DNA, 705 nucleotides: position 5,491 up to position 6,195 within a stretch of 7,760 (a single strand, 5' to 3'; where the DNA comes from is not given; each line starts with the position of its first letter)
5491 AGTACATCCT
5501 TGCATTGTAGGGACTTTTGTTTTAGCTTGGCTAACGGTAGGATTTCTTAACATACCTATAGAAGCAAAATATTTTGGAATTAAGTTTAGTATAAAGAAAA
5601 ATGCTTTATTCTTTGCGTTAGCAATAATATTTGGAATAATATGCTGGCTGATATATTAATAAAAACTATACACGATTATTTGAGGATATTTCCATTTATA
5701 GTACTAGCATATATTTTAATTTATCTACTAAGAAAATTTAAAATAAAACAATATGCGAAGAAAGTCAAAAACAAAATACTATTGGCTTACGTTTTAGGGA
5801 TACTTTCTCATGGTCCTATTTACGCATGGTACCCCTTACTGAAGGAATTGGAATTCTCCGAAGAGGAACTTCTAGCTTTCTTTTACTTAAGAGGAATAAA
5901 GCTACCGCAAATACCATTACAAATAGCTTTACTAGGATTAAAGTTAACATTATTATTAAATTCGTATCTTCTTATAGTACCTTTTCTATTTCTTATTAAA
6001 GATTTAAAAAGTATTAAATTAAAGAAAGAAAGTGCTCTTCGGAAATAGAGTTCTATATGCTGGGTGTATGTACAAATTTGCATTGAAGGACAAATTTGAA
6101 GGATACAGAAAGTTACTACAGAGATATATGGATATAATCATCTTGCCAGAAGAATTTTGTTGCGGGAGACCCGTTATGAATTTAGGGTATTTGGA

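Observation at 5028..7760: Five-gene overlapping operon joining DUF5320, a split permease and a LutA/LutB-like Fe-S oxidoreductase, divergent from NifX-like/DUF134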

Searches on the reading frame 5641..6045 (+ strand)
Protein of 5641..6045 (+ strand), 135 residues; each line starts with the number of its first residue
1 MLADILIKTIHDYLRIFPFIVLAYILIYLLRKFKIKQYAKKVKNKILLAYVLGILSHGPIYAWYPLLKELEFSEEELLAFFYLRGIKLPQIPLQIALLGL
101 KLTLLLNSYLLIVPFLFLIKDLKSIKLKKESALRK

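Call 5: search_protein_families(library=pfam, proteins=[window:5641-6045:+], max_evalue=0.01)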
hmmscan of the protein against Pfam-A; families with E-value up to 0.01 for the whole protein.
window:5641-6045:+ (135 aa): 0 families

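Call 6: search_protein_families(library=ncbifam, proteins=[window:5641-6045:+], max_evalue=0.01)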
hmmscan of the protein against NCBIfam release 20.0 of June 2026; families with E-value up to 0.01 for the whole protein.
window:5641-6045:+ (135 aa): 0 families

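Call 8: search_protein_families(library=pfam, proteins=[window:5641-6045:+], max_evalue=10)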
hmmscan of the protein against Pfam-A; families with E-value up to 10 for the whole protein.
window:5641-6045:+ (135 aa): 2 families
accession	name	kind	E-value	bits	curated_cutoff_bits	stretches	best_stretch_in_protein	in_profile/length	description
PF07670.19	Gate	-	1.4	9.9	29.6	1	14-47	2-35/104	Nucleoside recognition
PF10857.13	DUF2701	-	4.4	7.8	25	1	17-47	6-36/63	Protein of unknown function (DUF2701)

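Call 20: find_homologous_proteins(query=window:5641-6045:+, max_evalue=0.01)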
Query window:5641-6045:+ (135 aa): 61 proteins with E <= 0.01 among 182 candidates.
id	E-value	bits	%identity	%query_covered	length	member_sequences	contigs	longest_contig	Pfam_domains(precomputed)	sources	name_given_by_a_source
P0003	6.1e-73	261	99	100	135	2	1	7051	-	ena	-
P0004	4.4e-41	158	69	75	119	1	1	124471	-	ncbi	-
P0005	4.3e-11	61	45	61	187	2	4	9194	PF03773.20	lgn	-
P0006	1.7e-10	59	42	81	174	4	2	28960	-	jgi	jgi:uncharacterized membrane protein YraQ (UPF0718 family)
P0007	1.8e-10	59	42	79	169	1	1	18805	PF03773.20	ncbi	-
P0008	1.8e-10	59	34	98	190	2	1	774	PF03773.20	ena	-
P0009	1.9e-10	59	46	48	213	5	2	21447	PF03773.20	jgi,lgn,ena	-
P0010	2.4e-10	59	36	87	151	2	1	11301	PF03773.20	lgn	-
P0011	2.9e-10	58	37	81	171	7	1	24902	PF03773.20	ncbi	-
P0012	3.2e-10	58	53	44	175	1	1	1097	PF03773.20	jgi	jgi:uncharacterized membrane protein YraQ (UPF0718 family)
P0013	3.6e-10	58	41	79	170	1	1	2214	PF03773.20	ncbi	-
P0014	3.8e-10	58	36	76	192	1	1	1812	PF03773.20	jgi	jgi:uncharacterized membrane protein YraQ (UPF0718 family)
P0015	4.0e-10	58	44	73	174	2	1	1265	-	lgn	-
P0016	5.1e-10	58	43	70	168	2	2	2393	PF03773.20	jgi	jgi:uncharacterized membrane protein YraQ (UPF0718 family)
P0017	6.9e-10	57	41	77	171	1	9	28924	PF03773.20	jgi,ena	-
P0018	7.3e-10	57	39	66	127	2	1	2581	PF03773.20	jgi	jgi:uncharacterized membrane protein YraQ (UPF0718 family)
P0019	7.3e-10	57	38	76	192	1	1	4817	PF03773.20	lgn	-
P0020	7.9e-10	57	38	77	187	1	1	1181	PF03773.20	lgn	-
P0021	1.0e-9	57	35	90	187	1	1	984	PF03773.20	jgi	jgi:uncharacterized membrane protein YraQ (UPF0718 family)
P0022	1.1e-9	57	43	61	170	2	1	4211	PF03773.20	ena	-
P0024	2.1e-9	56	37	76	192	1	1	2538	PF03773.20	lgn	-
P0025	2.3e-9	56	50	44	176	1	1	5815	PF03773.20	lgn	-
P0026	2.8e-9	55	40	77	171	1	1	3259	PF03773.20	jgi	-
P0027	3.7e-9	55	36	74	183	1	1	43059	PF03773.20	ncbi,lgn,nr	ncbi:MAG: permease [Clostridia bacterium]|nr:permease [Clostridia bacterium]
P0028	4.2e-9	55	41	76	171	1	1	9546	PF03773.20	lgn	-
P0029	4.3e-9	55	48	52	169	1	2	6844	PF03773.20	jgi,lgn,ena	-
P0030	4.6e-9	55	39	84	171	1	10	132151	PF03773.20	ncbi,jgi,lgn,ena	-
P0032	1.1e-8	53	39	65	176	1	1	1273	PF03773.20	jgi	jgi:uncharacterized membrane protein YraQ (UPF0718 family)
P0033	1.1e-8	53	41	67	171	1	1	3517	PF03773.20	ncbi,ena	-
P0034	1.2e-8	53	39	82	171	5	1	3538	PF03773.20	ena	-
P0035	1.2e-8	53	39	78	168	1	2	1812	PF03773.20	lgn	-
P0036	1.2e-8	53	39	77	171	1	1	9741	PF03773.20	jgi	jgi:uncharacterized membrane protein YraQ (UPF0718 family)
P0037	1.2e-8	53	39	81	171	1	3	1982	PF03773.20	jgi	jgi:uncharacterized membrane protein YraQ (UPF0718 family)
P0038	1.3e-8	53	37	79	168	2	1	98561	PF03773.20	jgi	jgi:uncharacterized membrane protein YraQ (UPF0718 family)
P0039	1.4e-8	53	36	79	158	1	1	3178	PF03773.20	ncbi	-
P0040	1.6e-8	53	42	77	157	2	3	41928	PF03773.20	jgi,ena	-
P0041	2.0e-8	53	38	81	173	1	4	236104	PF03773.20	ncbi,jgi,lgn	-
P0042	2.1e-8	52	40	82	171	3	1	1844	PF03773.20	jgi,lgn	-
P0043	2.2e-8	52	45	67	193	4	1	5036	PF03773.20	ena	-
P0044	2.4e-8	52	38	82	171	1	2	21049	PF03773.20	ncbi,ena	-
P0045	2.5e-8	52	37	78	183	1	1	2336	PF03773.20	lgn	-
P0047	3.3e-8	52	39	77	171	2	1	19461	PF03773.20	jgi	-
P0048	4.5e-8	51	39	68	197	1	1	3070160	-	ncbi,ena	-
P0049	4.8e-8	51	39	76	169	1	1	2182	PF03773.20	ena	-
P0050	5.2e-8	51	45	49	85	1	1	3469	PF03773.20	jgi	jgi:uncharacterized membrane protein YraQ (UPF0718 family)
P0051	5.4e-8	51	38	82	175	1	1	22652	PF03773.20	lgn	-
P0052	5.8e-8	51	38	82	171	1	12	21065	PF03773.20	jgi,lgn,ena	-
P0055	1.1e-7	50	41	67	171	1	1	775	PF03773.20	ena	-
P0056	1.6e-7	50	35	70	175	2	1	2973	PF03773.20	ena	-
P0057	2.2e-7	49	37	77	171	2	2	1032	PF03773.20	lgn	-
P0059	3.0e-7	49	48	49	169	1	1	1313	PF03773.20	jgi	jgi:uncharacterized membrane protein YraQ (UPF0718 family)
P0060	3.8e-7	48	38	52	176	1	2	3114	PF03773.20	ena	-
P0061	5.4e-7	48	38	73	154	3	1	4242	PF03773.20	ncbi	-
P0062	1.0e-6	47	43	55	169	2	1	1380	PF03773.20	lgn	-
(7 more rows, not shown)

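Call 21: find_encoding_contigs(protein=P0030, flank=6000, max_places=3)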
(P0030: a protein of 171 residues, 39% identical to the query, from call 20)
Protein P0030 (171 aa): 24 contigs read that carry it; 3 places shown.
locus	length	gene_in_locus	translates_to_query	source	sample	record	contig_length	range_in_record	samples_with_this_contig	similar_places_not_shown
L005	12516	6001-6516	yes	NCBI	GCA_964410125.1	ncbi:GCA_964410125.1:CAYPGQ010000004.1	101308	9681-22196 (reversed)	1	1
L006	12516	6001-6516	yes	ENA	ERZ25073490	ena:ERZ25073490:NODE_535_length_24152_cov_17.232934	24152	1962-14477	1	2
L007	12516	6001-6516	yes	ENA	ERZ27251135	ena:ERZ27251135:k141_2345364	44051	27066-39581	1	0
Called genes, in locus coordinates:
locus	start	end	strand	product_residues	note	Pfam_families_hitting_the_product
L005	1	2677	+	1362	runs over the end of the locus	PF07738:Sad1_UNC (faint), PF00092:VWA, PF13519:VWA_2 (weak), PF00092:VWA, PF13519:VWA_2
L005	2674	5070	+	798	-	-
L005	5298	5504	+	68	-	-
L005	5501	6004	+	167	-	PF03773:ArsP_1 (weak)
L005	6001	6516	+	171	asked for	PF03773:ArsP_1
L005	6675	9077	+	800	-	PF13185:GAF_2 (weak), PF00989:PAS (weak), PF13188:PAS_8 (faint), PF13426:PAS_9 (faint), PF08447:PAS_3, PF00512:HisKA, PF02518:HATPase_c, PF14501:HATPase_c_5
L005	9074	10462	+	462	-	PF00072:Response_reg, PF00158:Sigma54_activat, PF14532:Sigma54_activ_2, PF01078:Mg_chelatase (faint), PF07728:AAA_5 (faint), PF25601:AAA_lid_14, PF02954:HTH_8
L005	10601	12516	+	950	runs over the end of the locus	PF13620:CarboxypepD_reg, PF13715:CarbopepD_reg_2 (weak), PF25183:OMP_b-brl_4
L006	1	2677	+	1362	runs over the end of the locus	PF07738:Sad1_UNC (faint), PF00092:VWA, PF13519:VWA_2 (weak), PF00092:VWA, PF13519:VWA_2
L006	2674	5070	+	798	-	-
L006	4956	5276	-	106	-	-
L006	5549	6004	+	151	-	PF03773:ArsP_1 (weak)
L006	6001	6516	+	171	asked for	PF03773:ArsP_1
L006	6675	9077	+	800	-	PF13185:GAF_2 (weak), PF00989:PAS (weak), PF13188:PAS_8 (faint), PF13426:PAS_9 (faint), PF08447:PAS_3, PF00512:HisKA, PF02518:HATPase_c, PF14501:HATPase_c_5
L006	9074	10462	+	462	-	PF00072:Response_reg, PF00158:Sigma54_activat, PF14532:Sigma54_activ_2, PF01078:Mg_chelatase (faint), PF07728:AAA_5 (faint), PF25601:AAA_lid_14, PF02954:HTH_8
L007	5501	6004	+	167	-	PF03773:ArsP_1 (weak)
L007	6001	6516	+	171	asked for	PF03773:ArsP_1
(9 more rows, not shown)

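Call 22: find_encoding_contigs(protein=P0041, flank=6000, max_places=3)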
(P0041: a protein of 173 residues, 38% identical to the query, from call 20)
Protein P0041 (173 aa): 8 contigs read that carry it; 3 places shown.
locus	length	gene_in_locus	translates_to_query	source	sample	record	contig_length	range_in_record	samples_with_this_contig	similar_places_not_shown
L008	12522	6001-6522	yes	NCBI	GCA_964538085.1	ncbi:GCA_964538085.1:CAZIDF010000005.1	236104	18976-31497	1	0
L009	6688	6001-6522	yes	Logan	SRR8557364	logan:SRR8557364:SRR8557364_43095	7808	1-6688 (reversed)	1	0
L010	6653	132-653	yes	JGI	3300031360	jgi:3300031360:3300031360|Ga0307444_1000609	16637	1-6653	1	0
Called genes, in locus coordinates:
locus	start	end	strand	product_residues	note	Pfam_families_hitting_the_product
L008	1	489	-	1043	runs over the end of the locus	PF00069:Pkinase, PF01636:APH (faint), PF07714:PK_Tyr_Ser-Thr, PF03109:ABC1 (weak), PF00515:TPR_1 (faint), PF12895:ANAPC3 (faint), PF13174:TPR_6 (faint), PF07719:TPR_2 (weak), +12 more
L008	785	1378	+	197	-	-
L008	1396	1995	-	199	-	PF01613:Flavin_Reduct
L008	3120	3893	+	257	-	PF02535:Zip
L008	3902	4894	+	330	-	PF04055:Radical_SAM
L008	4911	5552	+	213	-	PF13489:Methyltransf_23, PF13847:Methyltransf_31 (weak), PF08241:Methyltransf_11, PF08242:Methyltransf_12 (weak), PF13649:Methyltransf_25, PF01209:Ubie_methyltran (weak)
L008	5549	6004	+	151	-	PF03773:ArsP_1 (weak)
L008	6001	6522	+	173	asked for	PF03773:ArsP_1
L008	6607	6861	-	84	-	-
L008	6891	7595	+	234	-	PF02463:SMC_N (weak), PF00005:ABC_tran, PF13304:AAA_21 (faint)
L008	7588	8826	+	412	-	PF12704:MacB_PCD, PF02687:FtsX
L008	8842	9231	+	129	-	PF02579:Nitro_FeMo-Co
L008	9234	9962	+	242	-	PF17131:TP_0789-like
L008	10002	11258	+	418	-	-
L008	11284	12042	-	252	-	-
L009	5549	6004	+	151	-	PF03773:ArsP_1 (weak)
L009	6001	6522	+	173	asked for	PF03773:ArsP_1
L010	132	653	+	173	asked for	PF03773:ArsP_1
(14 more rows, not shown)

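Call 23: find_encoding_contigs(protein=P0048, flank=6000, max_places=2)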
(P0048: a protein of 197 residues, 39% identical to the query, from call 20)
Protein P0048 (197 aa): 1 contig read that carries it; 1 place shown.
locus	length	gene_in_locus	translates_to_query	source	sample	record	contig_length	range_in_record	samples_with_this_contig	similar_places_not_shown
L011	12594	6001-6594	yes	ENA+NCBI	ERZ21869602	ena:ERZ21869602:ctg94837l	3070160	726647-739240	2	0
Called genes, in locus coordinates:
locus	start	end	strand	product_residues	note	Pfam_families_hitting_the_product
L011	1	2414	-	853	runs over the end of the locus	PF00672:HAMP, PF13188:PAS_8, PF13426:PAS_9, PF00989:PAS, PF13426:PAS_9, PF00990:GGDEF, PF01966:HD, PF13487:HD_5, +4 more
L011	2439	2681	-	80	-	PF07205:DUF1413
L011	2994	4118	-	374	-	PF04055:Radical_SAM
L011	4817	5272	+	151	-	PF10882:bPH_5 (weak)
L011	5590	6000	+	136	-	PF03773:ArsP_1 (weak)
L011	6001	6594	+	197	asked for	-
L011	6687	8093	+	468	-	PF00939:Na_sulph_symp, PF03600:CitMHS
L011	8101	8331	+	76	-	PF01206:TusA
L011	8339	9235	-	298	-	PF00126:HTH_1, PF03466:LysR_substrate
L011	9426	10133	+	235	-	PF04143:Sulf_transp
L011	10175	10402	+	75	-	PF01206:TusA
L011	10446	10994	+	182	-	PF04143:Sulf_transp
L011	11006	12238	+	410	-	PF00890:FAD_binding_2 (faint), PF01946:Thi4 (weak), PF03486:HI0933_like (faint), PF07992:Pyr_redox_2, PF12831:FAD_oxidored (weak), PF13738:Pyr_redox_3, PF00070:Pyr_redox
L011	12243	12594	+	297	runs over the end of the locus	PF00581:Rhodanese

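Call 61: find_related_loci(query=A5, collection=metagenome_contigs, flank=5000)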
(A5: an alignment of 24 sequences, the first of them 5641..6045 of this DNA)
Query A5 (135 aa) in metagenome_contigs; peptide patterns used: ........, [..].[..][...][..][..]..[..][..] (x = any residue, [..] = any of these).
600 stretches matched a pattern (row limit reached: there are more); 539 encode a relative of the query (tblastn E <= 1e-3); the best 80 are kept; 80 distinct loci.
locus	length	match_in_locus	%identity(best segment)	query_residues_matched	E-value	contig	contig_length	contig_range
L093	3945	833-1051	51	47-116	1e-16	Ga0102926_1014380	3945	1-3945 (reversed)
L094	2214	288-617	41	14-119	1e-16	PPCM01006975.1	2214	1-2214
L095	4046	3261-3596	39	11-112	6e-16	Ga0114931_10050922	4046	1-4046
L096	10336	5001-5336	38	11-112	6e-16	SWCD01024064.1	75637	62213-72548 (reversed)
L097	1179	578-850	43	28-113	1e-15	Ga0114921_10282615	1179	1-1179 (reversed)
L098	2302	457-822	36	4-112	2e-15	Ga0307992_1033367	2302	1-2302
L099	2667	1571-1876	40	20-116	2e-15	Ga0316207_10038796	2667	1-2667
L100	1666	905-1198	45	18-107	3e-15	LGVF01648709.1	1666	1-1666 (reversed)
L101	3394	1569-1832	41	34-116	3e-15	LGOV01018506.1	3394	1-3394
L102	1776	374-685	38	14-112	3e-15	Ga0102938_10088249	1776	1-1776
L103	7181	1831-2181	38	4-107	5e-15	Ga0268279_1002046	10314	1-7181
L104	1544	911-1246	38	11-113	4e-15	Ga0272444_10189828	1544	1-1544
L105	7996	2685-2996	37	14-112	4e-15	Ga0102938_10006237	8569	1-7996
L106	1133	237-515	37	25-112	3e-15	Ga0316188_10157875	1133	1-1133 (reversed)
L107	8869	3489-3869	35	14-132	4e-15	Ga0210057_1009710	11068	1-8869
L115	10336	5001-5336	35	13-116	2e-14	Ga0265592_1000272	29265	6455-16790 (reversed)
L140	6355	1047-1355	43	14-107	7e-14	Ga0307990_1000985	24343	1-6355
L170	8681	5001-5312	41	4-106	2e-13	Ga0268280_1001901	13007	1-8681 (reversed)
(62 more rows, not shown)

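Call 66: search_protein_families(library=pfam, alignment_id=A6, max_evalue=0.001)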
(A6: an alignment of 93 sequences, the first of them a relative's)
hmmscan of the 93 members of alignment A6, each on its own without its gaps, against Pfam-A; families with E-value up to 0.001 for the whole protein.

A. member 1, L095:235-492:- (86 aa): 0 families

B. families by the number of members that match (of 93 scanned): 111 families (the first 25 are shown)
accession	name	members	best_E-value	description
PF04055.27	Radical_SAM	4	4.2e-26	Radical SAM superfamily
PF02579.22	Nitro_FeMo-Co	4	7.8e-17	Dinitrogenase iron-molybdenum cofactor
PF03063.25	Prismane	3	3.6e-132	Prismane/CO dehydrogenase family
PF10609.15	ParA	3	7e-58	NUBPL iron-transfer P-loop NTPase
PF00571.33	CBS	3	4.8e-24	CBS domain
PF01656.29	CbiA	3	7.6e-20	CobQ/CobB/MinD/ParA nucleotide binding domain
PF17253.7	DUF5320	3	1.4e-18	Family of unknown function (DUF5320)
PF13614.12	AAA_31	3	8e-08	AAA domain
PF09364.15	XFP_N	2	4.2e-175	XFP N-terminal domain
PF09363.15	XFP_C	2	2.3e-97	XFP C-terminal domain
PF03894.20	XFP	2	8.7e-89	D-xylulose 5-phosphate/D-fructose 6-phosphate phosphoketolase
PF07992.20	Pyr_redox_2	2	2.1e-61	Pyridine nucleotide-disulphide oxidoreductase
PF02535.28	Zip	2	8.4e-33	ZIP Zinc transporter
PF02001.22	DUF134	2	3.3e-28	Protein of unknown function DUF134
PF08241.18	Methyltransf_11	2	2e-17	Methyltransferase domain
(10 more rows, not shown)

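Call 81: search_protein_families(library=pfam, proteins=[L170:172-945:+, L170:950-1378:+, L170:1418-2641:+, L170:2751-2996:+, L170:3004-4440:+, L170:5392-5850:+, L170:5881-6207:+, L170:6340-6597:+, L170:6648-6902:+, L170:6914-7228:+], max_evalue=0.001)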
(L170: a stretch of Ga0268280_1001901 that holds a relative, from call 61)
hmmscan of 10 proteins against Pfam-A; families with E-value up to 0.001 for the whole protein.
L170:172-945:+ (258 aa): 2 families
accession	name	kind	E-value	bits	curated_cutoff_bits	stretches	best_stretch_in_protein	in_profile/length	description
PF01145.31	Band_7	-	3.5e-37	128.6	23.6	1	19-188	2-175/176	SPFH domain / Band 7 family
PF13421.11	Band_7_1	-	3.9e-05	23.8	24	1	106-173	139-208/211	SPFH domain-Band 7 family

L170:950-1378:+ (143 aa): 1 family
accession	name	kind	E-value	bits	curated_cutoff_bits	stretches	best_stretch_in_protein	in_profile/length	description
PF18920.5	DUF5671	-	8.1e-08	32.7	28.4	0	110-140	42-72/132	Domain of unknown function (DUF5671)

L170:1418-2641:+ (408 aa): 1 family
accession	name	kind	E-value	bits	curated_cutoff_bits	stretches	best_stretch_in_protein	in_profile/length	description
PF01522.26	Polysacc_deac_1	-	0.00042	20.7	23.1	1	104-156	72-124/124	Polysaccharide deacetylase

L170:2751-2996:+ (82 aa): 0 families

L170:3004-4440:+ (479 aa): 1 family
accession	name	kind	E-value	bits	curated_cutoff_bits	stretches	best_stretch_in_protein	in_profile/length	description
PF11139.14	SfLAP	-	1.4e-07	31.6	35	1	257-475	2-208/213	Sap, sulfolipid-1-addressing protein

L170:5392-5850:+ (153 aa): 0 families

L170:5881-6207:+ (109 aa): 5 families
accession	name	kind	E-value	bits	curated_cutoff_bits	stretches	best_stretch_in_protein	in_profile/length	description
PF00583.31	Acetyltransf_1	-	1.5e-16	61.1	20.7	1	14-98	35-116/116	Acetyltransferase (GNAT) family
PF13508.13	Acetyltransf_7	-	3.8e-12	46.9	27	1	14-100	4-84/84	Acetyltransferase (GNAT) domain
PF08445.16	FR47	-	5.7e-07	29.9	22.1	1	36-101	16-80/86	FR47-like protein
PF13673.13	Acetyltransf_10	-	1.7e-05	25.2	23.6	1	43-105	53-114/128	Acetyltransferase (GNAT) domain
PF14542.12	Acetyltransf_CG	-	1.9e-05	25.2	30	1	42-91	25-73/80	GCN5-related N-acetyl-transferase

L170:6340-6597:+ (86 aa): 1 family
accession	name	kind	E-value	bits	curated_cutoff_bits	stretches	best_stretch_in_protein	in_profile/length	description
PF00076.28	RRM_1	-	4.9e-24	84.4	20.7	1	5-74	1-69/70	RNA recognition motif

L170:6648-6902:+ (85 aa): 0 families

L170:6914-7228:+ (105 aa): 1 family
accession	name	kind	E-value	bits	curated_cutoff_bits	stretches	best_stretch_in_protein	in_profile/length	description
PF01906.23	YbjQ_1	-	5e-39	133.5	23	1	1-103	1-103/103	Putative heavy-metal-binding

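Call 88: search_protein_families(library=pfam, proteins=[L115:3594-4454:+, L115:5728-6060:+, L107:2237-2509:+, L107:2514-2918:+, L107:3890-4987:+, L140:1429-1722:+], max_evalue=0.001)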
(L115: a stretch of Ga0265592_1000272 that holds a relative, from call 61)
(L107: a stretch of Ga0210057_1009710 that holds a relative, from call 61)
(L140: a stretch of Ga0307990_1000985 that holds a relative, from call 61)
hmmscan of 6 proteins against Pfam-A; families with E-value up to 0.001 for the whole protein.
L115:3594-4454:+ (287 aa): 18 families
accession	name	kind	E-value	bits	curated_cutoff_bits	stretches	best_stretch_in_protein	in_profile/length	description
PF01656.29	CbiA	-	7.6e-20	71.6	25.4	1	3-267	1-125/125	CobQ/CobB/MinD/ParA nucleotide binding domain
PF10609.15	ParA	-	1.4e-15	57.9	27.1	1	3-80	6-83/246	NUBPL iron-transfer P-loop NTPase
PF00037.32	Fer4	-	7.7e-12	44.9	21.1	2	62-84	1-23/24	4Fe-4S binding domain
PF14697.11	Fer4_21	-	5.4e-11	42.9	35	1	67-116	6-59/59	4Fe-4S dicluster domain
PF12838.12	Fer4_7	-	6.9e-11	42.9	27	2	68-113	1-52/52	4Fe-4S dicluster domain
PF13237.11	Fer4_10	-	8.8e-09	35.6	25.5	1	96-119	6-22/53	4Fe-4S dicluster domain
PF13187.11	Fer4_9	-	3e-08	34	27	1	68-114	1-52/52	4Fe-4S dicluster domain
PF12797.12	Fer4_2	-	3.9e-08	33.2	24.5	1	91-111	2-22/22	4Fe-4S binding domain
PF12837.12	Fer4_6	-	4.6e-08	33.1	25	1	61-84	1-24/24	4Fe-4S binding domain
PF13614.12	AAA_31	-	8e-08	32.9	27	1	3-59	4-61/177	AAA domain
PF00142.24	Fer4_NifH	-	8.5e-08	32.4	25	1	192-286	145-245/271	4Fe-4S iron sulfur cluster binding proteins, NifH/frxC family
PF13484.11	Fer4_16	-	1.2e-06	29.6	30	0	99-119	2-22/66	4Fe-4S double cluster binding domain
PF12800.12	Fer4_4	-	1.4e-05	25.4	24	0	97-112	2-17/17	4Fe-4S binding domain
PF02374.21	ArsA_ATPase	-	2.7e-05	24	24.3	1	1-34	1-34/305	Anion-transporting ATPase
PF17179.9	Fer4_22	-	0.00022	22.5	27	0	99-120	2-23/95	4Fe-4S dicluster domain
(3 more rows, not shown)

L115:5728-6060:+ (111 aa): 0 families

L107:2237-2509:+ (91 aa): 1 family
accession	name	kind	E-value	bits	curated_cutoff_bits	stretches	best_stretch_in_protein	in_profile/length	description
PF17253.7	DUF5320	-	3.4e-16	60.7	27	1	6-89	1-99/99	Family of unknown function (DUF5320)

L107:2514-2918:+ (135 aa): 2 families
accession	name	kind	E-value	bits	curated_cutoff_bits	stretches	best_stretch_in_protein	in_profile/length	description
PF02001.22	DUF134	-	3.3e-28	98.6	27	1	2-95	5-96/98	Protein of unknown function DUF134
PF08281.18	Sigma70_r4_2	-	9e-06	25.7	25.7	1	37-77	14-54/54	Sigma-70, region 4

L107:3890-4987:+ (366 aa): 1 family
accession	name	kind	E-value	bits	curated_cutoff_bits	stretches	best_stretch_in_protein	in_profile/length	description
PF11139.14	SfLAP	-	7.1e-10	39.1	35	1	142-328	1-174/213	Sap, sulfolipid-1-addressing protein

L140:1429-1722:+ (98 aa): 1 family
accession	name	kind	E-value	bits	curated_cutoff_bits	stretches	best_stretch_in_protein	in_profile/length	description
PF02579.22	Nitro_FeMo-Co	-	1.6e-12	48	26.3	1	16-97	5-89/94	Dinitrogenase iron-molybdenum cofactor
